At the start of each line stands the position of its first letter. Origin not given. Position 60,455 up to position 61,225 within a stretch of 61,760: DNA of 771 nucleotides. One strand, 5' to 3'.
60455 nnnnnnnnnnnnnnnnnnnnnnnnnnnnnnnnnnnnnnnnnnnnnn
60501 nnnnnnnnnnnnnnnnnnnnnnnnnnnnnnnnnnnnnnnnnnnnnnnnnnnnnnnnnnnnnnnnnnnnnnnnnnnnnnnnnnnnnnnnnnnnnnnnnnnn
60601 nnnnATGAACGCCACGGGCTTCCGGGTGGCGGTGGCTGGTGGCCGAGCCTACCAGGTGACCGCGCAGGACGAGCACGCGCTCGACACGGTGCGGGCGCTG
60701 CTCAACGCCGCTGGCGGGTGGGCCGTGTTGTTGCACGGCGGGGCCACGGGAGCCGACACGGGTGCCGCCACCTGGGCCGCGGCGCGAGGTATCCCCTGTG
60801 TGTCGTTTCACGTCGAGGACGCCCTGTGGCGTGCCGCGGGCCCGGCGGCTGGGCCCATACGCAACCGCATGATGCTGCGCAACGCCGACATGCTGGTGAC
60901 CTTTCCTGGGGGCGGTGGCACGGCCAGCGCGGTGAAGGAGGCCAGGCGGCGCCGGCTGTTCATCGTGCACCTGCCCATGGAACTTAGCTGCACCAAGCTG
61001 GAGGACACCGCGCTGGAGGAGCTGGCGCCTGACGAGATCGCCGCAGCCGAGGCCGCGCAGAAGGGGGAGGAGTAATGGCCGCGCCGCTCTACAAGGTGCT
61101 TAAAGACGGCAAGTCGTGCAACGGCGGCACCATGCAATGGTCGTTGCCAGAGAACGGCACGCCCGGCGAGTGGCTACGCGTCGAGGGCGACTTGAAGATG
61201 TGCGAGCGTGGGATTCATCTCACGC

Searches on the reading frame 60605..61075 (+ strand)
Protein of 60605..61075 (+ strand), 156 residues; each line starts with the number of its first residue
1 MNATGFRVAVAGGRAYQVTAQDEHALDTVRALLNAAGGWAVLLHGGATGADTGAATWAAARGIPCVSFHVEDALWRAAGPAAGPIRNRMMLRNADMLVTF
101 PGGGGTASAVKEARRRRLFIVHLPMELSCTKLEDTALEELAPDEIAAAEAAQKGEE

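Call 29: find_encoding_contigs(protein=window:60605-61075:+, flank=1300, max_places=10)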
Protein window:60605-61075:+ (156 aa): 23 contigs read that carry it; 10 places shown.
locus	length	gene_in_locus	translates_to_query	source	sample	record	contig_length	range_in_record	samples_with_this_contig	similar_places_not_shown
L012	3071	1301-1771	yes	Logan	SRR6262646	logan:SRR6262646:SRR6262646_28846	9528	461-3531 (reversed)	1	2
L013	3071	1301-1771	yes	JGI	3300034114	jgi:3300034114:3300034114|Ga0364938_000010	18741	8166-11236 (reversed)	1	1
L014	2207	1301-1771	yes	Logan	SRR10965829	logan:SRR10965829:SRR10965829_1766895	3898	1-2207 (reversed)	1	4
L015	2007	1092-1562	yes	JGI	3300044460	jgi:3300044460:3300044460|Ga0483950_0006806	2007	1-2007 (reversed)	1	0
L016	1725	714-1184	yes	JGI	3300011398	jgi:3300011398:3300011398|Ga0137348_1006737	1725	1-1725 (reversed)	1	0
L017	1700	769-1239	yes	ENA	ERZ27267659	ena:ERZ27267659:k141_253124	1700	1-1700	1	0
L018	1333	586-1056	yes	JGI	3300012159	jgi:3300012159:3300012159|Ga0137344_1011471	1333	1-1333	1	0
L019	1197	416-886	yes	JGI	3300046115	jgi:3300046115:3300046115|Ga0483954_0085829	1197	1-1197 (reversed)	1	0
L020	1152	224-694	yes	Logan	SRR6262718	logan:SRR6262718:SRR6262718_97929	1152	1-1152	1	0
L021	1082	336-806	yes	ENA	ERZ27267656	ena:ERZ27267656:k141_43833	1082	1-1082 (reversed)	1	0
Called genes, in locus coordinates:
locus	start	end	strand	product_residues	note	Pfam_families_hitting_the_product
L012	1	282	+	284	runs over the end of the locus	PF07120:DUF1376 (weak)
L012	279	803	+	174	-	-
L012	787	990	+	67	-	-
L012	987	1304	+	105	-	-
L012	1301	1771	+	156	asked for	PF10686:YAcAr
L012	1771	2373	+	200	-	-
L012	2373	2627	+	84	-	-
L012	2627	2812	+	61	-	-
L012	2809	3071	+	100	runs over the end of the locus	-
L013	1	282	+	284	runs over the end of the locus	PF07120:DUF1376 (weak)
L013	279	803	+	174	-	-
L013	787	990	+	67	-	-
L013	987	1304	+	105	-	-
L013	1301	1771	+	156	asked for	PF10686:YAcAr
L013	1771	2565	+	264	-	-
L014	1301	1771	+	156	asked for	PF10686:YAcAr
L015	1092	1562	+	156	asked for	PF10686:YAcAr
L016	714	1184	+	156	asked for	PF10686:YAcAr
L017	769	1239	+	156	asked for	PF10686:YAcAr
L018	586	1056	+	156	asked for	PF10686:YAcAr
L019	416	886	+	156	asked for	PF10686:YAcAr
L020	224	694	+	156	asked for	PF10686:YAcAr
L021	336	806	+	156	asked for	PF10686:YAcAr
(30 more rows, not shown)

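Call 60: search_protein_families(library=padloc, proteins=[window:60605-61075:+], max_evalue=0.01)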
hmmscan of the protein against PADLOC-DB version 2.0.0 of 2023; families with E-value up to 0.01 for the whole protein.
window:60605-61075:+ (156 aa): 0 families
